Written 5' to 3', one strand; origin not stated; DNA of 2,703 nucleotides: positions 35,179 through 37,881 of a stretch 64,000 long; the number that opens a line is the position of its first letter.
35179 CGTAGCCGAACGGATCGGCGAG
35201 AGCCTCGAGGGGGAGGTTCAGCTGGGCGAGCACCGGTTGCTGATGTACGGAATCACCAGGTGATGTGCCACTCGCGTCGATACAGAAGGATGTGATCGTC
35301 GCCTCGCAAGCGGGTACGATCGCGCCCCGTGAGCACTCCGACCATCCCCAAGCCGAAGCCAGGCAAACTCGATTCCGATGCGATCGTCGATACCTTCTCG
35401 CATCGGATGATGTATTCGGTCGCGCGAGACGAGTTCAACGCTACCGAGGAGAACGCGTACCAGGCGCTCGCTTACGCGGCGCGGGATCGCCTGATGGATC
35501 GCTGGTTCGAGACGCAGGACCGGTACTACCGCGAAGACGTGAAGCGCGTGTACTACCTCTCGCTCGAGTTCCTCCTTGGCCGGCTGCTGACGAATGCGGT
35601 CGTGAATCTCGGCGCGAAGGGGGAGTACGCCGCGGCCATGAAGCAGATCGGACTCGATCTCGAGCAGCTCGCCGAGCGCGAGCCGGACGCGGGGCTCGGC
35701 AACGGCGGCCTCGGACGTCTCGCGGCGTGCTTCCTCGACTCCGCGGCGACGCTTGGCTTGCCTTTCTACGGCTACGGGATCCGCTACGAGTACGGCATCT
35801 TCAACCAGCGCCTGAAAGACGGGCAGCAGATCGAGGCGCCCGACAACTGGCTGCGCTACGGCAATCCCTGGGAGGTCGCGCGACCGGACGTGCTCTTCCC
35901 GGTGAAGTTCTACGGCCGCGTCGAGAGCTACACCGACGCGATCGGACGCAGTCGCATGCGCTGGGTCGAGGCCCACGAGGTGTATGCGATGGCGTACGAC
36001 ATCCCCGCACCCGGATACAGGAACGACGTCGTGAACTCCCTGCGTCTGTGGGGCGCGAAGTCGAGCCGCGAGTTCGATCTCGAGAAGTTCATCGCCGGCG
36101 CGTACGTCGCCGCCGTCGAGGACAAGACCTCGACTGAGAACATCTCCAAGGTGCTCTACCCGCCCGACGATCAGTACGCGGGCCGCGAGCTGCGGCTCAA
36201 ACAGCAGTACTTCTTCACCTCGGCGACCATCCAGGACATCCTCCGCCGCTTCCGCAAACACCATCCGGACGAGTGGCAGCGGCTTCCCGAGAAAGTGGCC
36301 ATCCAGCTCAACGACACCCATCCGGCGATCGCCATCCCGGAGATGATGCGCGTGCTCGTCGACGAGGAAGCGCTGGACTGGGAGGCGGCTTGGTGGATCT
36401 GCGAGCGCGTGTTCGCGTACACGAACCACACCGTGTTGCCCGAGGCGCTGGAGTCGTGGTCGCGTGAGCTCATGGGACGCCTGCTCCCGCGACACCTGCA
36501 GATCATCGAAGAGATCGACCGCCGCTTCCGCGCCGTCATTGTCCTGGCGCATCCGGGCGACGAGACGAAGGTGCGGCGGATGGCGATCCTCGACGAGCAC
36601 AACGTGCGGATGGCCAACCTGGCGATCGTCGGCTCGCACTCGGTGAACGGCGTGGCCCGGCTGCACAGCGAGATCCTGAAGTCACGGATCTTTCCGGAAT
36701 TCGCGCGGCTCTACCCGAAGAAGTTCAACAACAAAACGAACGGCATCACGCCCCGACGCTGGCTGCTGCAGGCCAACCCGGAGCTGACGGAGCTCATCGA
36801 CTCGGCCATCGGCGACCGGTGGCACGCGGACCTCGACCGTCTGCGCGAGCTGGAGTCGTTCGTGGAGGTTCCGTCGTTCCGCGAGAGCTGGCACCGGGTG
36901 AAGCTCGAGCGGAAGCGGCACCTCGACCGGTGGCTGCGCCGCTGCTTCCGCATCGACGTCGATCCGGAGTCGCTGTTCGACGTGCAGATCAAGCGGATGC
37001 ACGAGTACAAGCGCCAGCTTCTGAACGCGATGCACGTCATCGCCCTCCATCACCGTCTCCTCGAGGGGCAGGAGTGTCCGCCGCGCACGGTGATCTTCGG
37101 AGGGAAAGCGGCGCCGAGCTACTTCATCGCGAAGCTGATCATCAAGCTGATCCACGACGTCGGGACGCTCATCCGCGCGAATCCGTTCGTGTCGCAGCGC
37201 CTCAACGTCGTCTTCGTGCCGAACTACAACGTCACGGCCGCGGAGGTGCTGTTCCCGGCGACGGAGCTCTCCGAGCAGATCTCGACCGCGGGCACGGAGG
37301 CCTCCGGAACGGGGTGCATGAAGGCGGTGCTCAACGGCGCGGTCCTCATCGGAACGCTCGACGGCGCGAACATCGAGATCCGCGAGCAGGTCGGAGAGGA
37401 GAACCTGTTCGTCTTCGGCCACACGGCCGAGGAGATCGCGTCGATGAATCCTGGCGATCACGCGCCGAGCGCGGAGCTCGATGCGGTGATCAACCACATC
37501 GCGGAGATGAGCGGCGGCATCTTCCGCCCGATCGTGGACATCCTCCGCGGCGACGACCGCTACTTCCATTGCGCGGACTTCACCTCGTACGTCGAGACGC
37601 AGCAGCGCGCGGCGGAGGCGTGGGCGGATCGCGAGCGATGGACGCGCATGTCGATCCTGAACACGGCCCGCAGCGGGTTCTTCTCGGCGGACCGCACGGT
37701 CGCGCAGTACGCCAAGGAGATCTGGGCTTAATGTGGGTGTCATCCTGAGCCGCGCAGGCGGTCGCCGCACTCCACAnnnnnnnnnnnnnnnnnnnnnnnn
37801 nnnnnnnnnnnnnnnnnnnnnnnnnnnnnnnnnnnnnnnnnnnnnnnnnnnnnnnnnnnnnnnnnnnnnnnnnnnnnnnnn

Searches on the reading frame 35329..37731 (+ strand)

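Call 83: search_protein_families(library=pfam, proteins=[window:35329-37731:+], max_evalue=0.00001)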
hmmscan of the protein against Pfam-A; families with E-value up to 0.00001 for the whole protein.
window:35329-37731:+ (800 aa): 1 family
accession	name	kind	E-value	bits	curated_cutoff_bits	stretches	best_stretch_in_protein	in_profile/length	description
PF00343.26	Phosphorylase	-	0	1017.1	27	1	104-799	1-711/713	Carbohydrate phosphorylase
